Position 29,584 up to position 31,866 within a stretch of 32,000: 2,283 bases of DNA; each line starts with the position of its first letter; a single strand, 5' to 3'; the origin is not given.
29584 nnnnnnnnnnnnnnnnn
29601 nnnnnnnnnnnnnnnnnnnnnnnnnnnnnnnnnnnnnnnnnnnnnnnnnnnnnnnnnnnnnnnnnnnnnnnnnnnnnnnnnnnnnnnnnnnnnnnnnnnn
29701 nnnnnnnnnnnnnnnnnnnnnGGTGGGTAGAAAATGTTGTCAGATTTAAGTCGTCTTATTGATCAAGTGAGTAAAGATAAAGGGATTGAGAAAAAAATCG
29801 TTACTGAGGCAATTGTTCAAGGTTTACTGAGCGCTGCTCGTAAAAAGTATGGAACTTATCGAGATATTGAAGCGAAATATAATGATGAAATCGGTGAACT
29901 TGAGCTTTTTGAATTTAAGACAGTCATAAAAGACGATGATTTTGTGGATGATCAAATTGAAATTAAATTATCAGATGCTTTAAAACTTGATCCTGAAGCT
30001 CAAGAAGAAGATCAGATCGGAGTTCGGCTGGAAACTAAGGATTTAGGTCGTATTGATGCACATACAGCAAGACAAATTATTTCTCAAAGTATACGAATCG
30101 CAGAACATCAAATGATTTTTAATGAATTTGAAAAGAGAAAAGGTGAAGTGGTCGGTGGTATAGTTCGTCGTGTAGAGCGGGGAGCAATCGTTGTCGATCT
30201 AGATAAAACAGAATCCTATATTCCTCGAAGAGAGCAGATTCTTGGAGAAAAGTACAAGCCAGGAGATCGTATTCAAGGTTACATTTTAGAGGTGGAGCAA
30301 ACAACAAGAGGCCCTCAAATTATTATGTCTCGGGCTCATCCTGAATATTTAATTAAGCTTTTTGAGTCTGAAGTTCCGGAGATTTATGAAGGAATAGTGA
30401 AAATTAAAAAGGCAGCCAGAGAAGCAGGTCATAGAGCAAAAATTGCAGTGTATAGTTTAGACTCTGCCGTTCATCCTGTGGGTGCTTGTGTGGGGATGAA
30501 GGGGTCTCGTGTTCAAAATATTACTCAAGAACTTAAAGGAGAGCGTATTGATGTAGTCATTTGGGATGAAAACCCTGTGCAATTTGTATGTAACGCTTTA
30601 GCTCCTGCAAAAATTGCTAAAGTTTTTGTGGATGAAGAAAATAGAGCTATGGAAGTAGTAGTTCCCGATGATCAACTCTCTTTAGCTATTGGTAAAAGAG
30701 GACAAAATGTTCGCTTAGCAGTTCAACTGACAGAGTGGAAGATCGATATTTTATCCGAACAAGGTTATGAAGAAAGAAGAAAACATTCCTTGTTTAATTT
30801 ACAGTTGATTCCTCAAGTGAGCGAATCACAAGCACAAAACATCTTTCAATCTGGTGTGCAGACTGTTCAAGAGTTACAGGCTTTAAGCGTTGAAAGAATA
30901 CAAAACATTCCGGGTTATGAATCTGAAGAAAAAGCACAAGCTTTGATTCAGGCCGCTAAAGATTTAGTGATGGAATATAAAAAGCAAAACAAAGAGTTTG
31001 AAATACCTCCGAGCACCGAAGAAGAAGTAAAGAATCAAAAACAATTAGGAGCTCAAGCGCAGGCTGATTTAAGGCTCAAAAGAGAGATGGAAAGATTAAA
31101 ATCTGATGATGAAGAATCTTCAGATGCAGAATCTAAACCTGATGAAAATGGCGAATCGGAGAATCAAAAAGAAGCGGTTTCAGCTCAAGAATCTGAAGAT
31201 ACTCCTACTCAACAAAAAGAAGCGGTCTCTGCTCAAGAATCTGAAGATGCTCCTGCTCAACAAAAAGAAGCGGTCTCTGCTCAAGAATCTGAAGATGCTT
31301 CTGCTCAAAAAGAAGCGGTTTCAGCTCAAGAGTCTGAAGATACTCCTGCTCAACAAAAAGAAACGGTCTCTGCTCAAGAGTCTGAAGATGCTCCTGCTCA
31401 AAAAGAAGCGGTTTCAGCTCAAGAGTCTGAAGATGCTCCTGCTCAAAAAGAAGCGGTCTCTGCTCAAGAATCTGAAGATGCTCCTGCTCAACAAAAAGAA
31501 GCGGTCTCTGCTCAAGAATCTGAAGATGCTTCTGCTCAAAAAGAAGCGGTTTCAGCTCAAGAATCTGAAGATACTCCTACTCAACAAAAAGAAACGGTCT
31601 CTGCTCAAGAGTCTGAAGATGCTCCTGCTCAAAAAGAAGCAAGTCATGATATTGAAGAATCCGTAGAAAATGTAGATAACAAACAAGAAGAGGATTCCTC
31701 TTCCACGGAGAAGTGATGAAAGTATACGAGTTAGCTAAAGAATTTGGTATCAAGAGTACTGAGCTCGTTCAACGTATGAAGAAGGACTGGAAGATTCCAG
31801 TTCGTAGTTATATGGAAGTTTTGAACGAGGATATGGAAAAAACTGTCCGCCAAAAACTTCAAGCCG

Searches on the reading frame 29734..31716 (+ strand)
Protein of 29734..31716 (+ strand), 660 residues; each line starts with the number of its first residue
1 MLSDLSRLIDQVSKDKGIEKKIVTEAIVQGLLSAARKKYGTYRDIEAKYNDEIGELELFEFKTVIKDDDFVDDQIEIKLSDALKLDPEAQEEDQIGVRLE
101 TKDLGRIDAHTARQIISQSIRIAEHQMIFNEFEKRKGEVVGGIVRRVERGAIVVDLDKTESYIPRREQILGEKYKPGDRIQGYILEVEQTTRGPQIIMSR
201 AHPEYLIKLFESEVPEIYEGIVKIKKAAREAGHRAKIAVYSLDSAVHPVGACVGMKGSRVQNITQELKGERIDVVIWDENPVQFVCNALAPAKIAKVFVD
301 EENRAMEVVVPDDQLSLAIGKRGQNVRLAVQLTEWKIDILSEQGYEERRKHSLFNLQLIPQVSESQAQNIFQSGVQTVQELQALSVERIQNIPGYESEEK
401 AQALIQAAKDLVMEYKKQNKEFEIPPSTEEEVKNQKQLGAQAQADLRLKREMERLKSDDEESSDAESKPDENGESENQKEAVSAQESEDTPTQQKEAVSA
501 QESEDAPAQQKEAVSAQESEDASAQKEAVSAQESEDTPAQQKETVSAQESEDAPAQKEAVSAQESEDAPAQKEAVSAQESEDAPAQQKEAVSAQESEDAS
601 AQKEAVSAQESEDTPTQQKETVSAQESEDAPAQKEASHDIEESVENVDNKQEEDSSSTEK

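Call 13: search_protein_families(library=pfam, proteins=[window:29734-31716:+], max_evalue=0.001)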
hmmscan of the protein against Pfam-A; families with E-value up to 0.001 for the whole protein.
window:29734-31716:+ (660 aa): 6 families
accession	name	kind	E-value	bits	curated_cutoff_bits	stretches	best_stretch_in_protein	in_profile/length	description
PF13184.12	KH_5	-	3.4e-28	98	27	1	231-298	1-68/69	NusA-like KH domain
PF08529.16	NusA_N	-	3.3e-27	95.5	23.8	1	5-125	2-118/119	NusA N-terminal domain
PF00575.29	S1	-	7.9e-08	33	22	1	134-196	2-71/74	S1 RNA binding domain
PF14520.12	HHH_5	-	1.3e-06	29.2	27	1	356-410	4-57/57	Helix-hairpin-helix domain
PF07650.23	KH_2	-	2.8e-06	27.5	22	0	289-337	10-58/78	KH domain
PF00013.35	KH_1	-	0.00034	20.8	21.5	0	307-343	3-40/66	KH domain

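Call 14: find_related_loci(query=window:29734-31716:+, collection=genome_contigs, flank=3000)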
Query window:29734-31716:+ (660 aa) in genome_contigs; peptide patterns used: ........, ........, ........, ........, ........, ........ (x = any residue, [..] = any of these).
79 stretches matched a pattern; 27 encode a relative of the query (tblastn E <= 1e-3); 27 distinct loci.
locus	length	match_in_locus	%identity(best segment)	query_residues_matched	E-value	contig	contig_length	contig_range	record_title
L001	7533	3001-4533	75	1-510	0e+0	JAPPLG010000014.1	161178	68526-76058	MAG: Bdellovibrionales bacterium isolate RHO3_bin_17 NODE_204_length_161178_cov_32.837633, whole genome shotgun sequence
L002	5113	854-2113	40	1-413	4e-91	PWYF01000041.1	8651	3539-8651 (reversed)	MAG: Thiotrichales bacterium isolate T3Sed10_123 T3-Sed10-C20864, whole genome shotgun sequence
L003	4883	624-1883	40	1-413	4e-90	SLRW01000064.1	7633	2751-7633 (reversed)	MAG: Gammaproteobacteria bacterium isolate CSSed165cm_587 CSSed16-5cm-42461, whole genome shotgun sequence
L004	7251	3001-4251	38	1-413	8e-88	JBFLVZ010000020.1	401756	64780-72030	MAG: Pseudomonadota bacterium isolate MAG019 MAG019_20, whole genome shotgun sequence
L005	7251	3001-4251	38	1-413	1e-87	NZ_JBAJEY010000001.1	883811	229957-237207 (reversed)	Thiofaba sp. EF100 NODE_1, whole genome shotgun sequence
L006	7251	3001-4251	38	1-413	8e-86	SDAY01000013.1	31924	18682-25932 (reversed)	MAG: Halothiobacillaceae bacterium isolate MAG_Cluster_1 NODE_105_length_31924_cov_171.477, whole genome shotgun sequenc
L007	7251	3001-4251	38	1-413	9e-87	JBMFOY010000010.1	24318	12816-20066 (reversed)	MAG: Halothiobacillaceae bacterium isolate KM4338-49 NODE_1229_length_24318_cov_4.824795, whole genome shotgun sequence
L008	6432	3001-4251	39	1-413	2e-85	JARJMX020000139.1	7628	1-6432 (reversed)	MAG: Gammaproteobacteria bacterium isolate MAG_9 k141_12916, whole genome shotgun sequence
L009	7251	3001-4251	38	1-413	5e-85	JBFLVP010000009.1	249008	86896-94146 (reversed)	MAG: Pseudomonadota bacterium isolate MAG009 MAG009_9, whole genome shotgun sequence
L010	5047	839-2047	40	1-397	1e-84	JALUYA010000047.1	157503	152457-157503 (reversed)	MAG: Gammaproteobacteria bacterium isolate 131-447_metabat2_scaf2bin.050 131-447_scaffold_54_c1, whole genome shotgun se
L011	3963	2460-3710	38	1-413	6e-84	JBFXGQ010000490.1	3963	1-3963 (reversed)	MAG: Pseudodonghicola sp. isolate CA_2019_TPIn_167 NODE_105083_length_3963_cov_5.002868_TPIn, whole genome shotgun seque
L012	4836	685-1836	41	12-386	1e-78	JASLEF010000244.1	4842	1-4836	MAG: Ignatzschineria sp. isolate SHSU.bins.195 k141_1857398, whole genome shotgun sequence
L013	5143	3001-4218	39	1-398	5e-78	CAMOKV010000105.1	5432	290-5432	MAG: uncultured Sutterella sp. isolate SRR873601_bin.81_metaWRAP_v1.3_MAG genome assembly, contig: NODE_50900_length_543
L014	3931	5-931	44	109-413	2e-76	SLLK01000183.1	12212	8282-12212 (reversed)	MAG: Gammaproteobacteria bacterium isolate CSSed165cm_31 CSSed16-5cm-17958, whole genome shotgun sequence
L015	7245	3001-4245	39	12-422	4e-76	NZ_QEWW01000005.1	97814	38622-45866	Ignatzschineria cameli strain UAE-HKU57 NODE_5_length_97814_cov_293.993159, whole genome shotgun sequence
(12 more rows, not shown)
